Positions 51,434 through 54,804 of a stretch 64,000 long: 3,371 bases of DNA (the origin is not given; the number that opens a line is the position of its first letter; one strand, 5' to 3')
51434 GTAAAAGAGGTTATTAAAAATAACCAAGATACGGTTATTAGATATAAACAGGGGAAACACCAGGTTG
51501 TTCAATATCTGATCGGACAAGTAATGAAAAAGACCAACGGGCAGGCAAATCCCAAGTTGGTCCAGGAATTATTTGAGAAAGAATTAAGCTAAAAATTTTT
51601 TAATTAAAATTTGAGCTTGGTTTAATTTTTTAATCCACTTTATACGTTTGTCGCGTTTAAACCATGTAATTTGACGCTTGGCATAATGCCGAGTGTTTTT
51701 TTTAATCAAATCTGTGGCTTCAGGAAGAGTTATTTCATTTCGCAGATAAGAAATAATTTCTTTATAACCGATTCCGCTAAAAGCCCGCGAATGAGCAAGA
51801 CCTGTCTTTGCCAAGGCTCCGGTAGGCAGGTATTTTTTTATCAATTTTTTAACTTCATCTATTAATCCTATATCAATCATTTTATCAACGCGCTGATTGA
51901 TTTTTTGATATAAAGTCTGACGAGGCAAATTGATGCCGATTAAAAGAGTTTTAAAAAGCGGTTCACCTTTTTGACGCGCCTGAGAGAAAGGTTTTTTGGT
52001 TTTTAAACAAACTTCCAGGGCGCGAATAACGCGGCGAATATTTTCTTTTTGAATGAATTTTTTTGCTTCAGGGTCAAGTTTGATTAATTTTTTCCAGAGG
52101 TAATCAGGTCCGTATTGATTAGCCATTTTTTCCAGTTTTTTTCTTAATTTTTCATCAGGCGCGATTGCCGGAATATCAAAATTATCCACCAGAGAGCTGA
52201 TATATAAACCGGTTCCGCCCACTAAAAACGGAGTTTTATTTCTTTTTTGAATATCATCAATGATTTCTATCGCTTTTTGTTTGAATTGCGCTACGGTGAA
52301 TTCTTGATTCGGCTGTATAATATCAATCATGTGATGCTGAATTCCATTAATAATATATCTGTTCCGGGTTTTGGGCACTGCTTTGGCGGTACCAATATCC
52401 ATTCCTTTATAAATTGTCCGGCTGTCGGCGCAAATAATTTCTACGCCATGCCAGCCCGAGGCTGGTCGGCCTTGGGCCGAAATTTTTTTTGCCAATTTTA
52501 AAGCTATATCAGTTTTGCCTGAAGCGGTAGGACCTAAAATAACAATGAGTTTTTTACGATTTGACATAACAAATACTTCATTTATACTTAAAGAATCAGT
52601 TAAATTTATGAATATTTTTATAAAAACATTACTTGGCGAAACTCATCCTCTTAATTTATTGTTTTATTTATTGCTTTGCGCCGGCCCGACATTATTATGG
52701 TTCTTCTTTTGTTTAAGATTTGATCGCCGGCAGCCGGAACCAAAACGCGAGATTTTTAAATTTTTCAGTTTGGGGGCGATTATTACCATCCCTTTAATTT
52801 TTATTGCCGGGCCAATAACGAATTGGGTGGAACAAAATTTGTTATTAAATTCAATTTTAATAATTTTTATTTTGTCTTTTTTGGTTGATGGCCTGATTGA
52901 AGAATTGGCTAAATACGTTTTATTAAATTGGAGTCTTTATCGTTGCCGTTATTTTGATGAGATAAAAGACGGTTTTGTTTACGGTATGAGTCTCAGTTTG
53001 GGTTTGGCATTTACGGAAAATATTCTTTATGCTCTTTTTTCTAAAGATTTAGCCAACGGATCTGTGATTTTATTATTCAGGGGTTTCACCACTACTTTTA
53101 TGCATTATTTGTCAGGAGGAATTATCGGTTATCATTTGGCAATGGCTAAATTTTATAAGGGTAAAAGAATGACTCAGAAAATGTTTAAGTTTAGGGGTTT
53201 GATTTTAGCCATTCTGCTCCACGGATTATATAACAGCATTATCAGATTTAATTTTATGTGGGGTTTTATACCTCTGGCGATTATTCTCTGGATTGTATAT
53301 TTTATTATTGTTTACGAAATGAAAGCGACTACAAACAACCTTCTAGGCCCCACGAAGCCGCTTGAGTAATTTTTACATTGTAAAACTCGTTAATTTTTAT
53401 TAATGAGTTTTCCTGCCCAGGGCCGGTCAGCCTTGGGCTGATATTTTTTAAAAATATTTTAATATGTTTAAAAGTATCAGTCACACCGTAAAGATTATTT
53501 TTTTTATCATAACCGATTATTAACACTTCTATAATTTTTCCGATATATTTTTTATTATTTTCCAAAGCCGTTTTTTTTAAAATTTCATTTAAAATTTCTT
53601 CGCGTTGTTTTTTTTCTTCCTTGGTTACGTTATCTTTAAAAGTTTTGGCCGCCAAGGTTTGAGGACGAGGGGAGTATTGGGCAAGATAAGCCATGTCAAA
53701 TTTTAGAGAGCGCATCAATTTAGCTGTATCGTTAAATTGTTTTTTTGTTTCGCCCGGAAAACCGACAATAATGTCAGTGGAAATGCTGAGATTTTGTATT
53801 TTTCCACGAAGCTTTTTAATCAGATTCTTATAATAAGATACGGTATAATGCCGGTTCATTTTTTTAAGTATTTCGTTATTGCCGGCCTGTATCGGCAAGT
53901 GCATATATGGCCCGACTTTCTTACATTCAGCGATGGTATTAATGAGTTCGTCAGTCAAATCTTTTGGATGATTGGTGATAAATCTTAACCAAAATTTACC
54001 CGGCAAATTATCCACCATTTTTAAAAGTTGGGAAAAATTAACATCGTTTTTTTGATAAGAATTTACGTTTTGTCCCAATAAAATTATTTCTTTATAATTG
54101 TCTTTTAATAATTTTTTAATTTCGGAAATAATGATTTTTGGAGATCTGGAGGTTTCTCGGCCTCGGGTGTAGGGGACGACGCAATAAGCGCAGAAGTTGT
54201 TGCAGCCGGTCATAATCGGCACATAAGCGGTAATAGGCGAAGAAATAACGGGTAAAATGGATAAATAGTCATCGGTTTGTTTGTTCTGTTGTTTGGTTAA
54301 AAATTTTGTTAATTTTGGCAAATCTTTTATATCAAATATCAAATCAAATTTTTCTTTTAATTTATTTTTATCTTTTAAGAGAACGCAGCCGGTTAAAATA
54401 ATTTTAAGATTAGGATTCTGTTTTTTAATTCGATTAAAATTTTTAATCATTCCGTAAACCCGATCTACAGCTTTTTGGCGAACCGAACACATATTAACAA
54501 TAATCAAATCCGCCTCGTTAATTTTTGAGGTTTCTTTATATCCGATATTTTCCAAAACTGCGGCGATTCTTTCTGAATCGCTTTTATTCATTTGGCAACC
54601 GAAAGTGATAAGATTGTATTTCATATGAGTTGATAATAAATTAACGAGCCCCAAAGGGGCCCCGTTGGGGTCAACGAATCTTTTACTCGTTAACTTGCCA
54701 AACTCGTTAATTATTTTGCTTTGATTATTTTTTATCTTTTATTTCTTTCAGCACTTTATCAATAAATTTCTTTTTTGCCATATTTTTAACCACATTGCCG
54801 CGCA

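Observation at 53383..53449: miaB 3' end carries a diverged copy of the element plus a near-perfect AT palindrome, all inside the 41-nt convergent overlap region with prsW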

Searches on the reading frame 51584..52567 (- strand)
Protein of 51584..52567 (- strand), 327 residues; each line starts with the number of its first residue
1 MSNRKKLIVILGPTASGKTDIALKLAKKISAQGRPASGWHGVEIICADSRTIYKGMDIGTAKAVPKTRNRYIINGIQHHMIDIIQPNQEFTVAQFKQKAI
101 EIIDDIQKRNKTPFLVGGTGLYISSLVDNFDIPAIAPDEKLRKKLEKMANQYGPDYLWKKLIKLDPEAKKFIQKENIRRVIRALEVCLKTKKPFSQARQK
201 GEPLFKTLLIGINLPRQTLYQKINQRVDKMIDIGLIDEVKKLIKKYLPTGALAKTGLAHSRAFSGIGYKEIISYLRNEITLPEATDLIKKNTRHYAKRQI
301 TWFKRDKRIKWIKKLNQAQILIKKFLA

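Call 85: search_protein_families(library=pfam, proteins=[window:51584-52567:-], max_evalue=0.001)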
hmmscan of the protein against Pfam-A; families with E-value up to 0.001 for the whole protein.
window:51584-52567:- (327 aa): 1 family
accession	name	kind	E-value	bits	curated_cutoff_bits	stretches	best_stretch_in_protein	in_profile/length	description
PF01715.23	IPPT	-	6.4e-83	278.6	23.6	1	52-306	2-243/243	IPP transferase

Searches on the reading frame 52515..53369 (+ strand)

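Call 85: search_protein_families(library=pfam, proteins=[window:52515-53369:+], max_evalue=0.001)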
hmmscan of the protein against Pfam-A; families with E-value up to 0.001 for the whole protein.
window:52515-53369:+ (284 aa): 1 family
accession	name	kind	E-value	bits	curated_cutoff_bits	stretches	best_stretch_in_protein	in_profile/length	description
PF13367.11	PrsW-protease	-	1.1e-32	113.7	23.5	1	75-264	1-194/196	PrsW family intramembrane metalloprotease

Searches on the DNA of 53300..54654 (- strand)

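Call 32: search_rna_families(source=window, start=53300, end=53520, threshold=evalue, max_evalue=10)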
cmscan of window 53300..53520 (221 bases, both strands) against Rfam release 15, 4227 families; matches with E-value up to 10: 22.
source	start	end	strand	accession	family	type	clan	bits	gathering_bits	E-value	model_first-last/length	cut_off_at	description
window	53397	53520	-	RF03532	SQ2397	Cis-reg;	-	23.9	100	0.02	113-243/243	5'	Cis-regulator of HTH transcription factor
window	53376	53479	+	RF02579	tsr26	Gene; sRNA;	-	22.4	141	0.2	1-122/122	no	S. aureus tsr26 small RNA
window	53366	53446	+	RF01456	VrrA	Gene; antisense;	-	20.5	50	0.18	1-140/140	no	Vibrio regulatory RNA of OmpA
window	53392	53520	-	RF01589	plasmodium_snoR11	Gene; snRNA; snoRNA; HACA-box;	-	19.2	80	0.84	68-207/207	5'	small nucleolar RNA snoR11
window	53316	53486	-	RF04182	GibS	Gene; sRNA;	-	19.2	115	1.3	1-142/142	no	GibS sRNA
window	53436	53484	+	RF03339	mir-3047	Gene; miRNA;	-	18.3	53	0.34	1-61/61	no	mir-3047 microRNA precursor family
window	53433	53484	+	RF03490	mir-1426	Gene; miRNA;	-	17.5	71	0.66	1-89/89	no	mir-1426 microRNA precursor family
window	53305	53453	+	RF02070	STnc300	Gene; sRNA;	-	16.9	80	6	1-159/159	no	Salmonella enterica sRNA STnc300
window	53368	53457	-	RF01654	ceN82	Gene; snRNA; snoRNA; HACA-box;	-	16.8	80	2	1-135/135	no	Caenorhabditis snoRNA ceN82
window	53432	53484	-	RF03171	mir-1012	Gene; miRNA;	-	16.5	70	1.3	1-59/59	no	mir-1012 microRNA precursor family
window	53311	53450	+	RF01775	RsaOG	Gene; sRNA;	-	16.3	50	2.7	1-147/147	no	RNA S.aureus Orsay G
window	53354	53481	+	RF02634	EF3314_EF3315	Gene; sRNA;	-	14.3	100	0.37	1-141/141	no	Enterococcus sRNA EF3314_EF3315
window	53346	53448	+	RF01769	greA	Cis-reg; leader;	-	14.3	60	2.4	1-124/124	no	Enterobacteria greA leader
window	53426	53465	+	RF01581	RUF6-5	Gene; sRNA;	-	14.3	70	2.7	1-156/156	no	Plasmodium RNA of unknown function RUF6-5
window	53379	53471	+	RF00198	SL1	Gene;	CL00020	14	75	3.5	1-103/103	no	SL1 RNA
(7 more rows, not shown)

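Call 56: search_with_rna_model(model_id=R1, sources=[L126, L127, L128, L130, L131, L132, L133, L134, L135, L136, L137, L138, L139, L140, L141, L142, L143, L144, L145, L146, L147, L148, L149, L150, L151, L152, L153, L154, L155, L156, L157, L158, L159, L160, L161, L162, L163, L164, L165, L166, L167, L168, L169, L170, L171, L172, L173, L174, L175, L176, L177, L178, L179, L180, L181, L182, L183, L184, L185, L186, L187, L188, L189, L190, L191, L192, L193, L194, L195, L196, L197, L198, L199, L200, L201, L202, L203, L204, L205, L206, L207, L208, L003, L004], max_evalue=0.01)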
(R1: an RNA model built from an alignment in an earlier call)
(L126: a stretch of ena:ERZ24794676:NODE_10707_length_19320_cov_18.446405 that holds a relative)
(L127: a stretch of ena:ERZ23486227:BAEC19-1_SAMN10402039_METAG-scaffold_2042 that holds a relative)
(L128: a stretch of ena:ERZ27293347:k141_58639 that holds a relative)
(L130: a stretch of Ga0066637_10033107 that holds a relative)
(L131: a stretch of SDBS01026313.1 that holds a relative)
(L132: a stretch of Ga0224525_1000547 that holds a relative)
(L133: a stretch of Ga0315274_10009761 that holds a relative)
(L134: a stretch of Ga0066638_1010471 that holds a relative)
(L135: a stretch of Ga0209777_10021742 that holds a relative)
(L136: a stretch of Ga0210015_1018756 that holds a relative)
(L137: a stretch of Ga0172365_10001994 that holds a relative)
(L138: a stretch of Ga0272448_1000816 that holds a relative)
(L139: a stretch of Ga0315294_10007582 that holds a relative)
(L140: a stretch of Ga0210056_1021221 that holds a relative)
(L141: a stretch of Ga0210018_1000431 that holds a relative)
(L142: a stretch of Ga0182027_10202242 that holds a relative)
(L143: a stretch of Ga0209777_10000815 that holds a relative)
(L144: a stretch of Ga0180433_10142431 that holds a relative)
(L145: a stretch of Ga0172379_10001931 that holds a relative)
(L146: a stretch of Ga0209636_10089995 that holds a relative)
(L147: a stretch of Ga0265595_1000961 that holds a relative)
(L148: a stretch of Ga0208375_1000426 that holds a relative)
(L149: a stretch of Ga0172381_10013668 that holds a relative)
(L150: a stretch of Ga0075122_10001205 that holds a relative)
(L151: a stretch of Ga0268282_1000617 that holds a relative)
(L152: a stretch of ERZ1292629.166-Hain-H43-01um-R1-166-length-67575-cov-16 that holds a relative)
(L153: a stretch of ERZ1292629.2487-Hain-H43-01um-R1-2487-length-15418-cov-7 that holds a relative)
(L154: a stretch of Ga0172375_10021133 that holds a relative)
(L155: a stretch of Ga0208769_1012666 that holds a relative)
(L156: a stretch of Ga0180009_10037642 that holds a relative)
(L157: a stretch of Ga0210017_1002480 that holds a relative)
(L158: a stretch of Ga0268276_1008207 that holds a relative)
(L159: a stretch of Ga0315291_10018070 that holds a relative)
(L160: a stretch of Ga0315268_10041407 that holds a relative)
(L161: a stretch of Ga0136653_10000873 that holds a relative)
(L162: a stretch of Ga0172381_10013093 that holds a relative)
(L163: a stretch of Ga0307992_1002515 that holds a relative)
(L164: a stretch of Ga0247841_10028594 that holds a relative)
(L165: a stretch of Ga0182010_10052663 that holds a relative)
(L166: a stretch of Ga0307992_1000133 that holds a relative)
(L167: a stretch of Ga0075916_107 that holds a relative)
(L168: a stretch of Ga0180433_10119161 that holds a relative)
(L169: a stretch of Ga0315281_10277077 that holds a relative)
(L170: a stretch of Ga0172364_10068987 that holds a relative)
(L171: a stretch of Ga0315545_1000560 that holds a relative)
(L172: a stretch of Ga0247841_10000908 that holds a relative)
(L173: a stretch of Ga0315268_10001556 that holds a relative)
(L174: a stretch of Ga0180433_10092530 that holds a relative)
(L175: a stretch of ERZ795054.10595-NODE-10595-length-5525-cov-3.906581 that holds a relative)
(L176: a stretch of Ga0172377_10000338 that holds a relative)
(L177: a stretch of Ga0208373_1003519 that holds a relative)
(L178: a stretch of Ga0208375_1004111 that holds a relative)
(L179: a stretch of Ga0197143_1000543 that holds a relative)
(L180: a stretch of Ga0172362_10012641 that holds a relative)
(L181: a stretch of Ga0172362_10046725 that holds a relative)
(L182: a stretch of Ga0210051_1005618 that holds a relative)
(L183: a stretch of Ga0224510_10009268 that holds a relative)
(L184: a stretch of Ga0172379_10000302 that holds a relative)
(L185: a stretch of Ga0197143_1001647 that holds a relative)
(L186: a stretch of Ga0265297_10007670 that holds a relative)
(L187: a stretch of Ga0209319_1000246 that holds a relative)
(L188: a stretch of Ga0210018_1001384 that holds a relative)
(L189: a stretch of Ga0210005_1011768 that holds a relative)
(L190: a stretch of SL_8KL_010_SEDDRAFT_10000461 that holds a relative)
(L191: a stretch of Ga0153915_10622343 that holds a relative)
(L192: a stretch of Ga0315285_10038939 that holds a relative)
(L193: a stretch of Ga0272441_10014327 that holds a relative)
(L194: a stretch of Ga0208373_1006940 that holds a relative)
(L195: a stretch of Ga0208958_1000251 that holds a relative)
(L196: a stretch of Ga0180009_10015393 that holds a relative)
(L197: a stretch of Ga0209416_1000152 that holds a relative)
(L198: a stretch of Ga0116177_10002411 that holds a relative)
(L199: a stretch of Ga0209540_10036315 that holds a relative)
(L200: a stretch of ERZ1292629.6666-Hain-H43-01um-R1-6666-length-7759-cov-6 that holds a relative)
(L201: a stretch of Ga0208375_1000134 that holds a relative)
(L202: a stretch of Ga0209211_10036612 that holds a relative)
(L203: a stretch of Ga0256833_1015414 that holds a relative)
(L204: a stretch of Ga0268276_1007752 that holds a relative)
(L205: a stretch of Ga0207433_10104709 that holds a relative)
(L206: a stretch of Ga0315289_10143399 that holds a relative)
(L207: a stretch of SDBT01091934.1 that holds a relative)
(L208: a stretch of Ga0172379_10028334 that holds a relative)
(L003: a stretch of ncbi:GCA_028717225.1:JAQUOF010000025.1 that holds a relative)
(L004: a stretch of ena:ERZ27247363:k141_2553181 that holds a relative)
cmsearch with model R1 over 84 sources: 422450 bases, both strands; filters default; matches with E-value up to 0.01: 6.
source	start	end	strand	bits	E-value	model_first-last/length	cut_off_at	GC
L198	1967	2002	-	47.4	3.4e-10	1-36/36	no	0.69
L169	326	361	-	42.5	6.5e-09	1-36/36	no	0.47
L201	4822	4857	+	40.9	1.8e-08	1-36/36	no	0.58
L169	326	361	+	35.8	3.8e-07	1-36/36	no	0.47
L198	1967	2002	+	25.6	0.0002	1-36/36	no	0.69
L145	2291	2313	-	20.2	0.0055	1-36/36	no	0.7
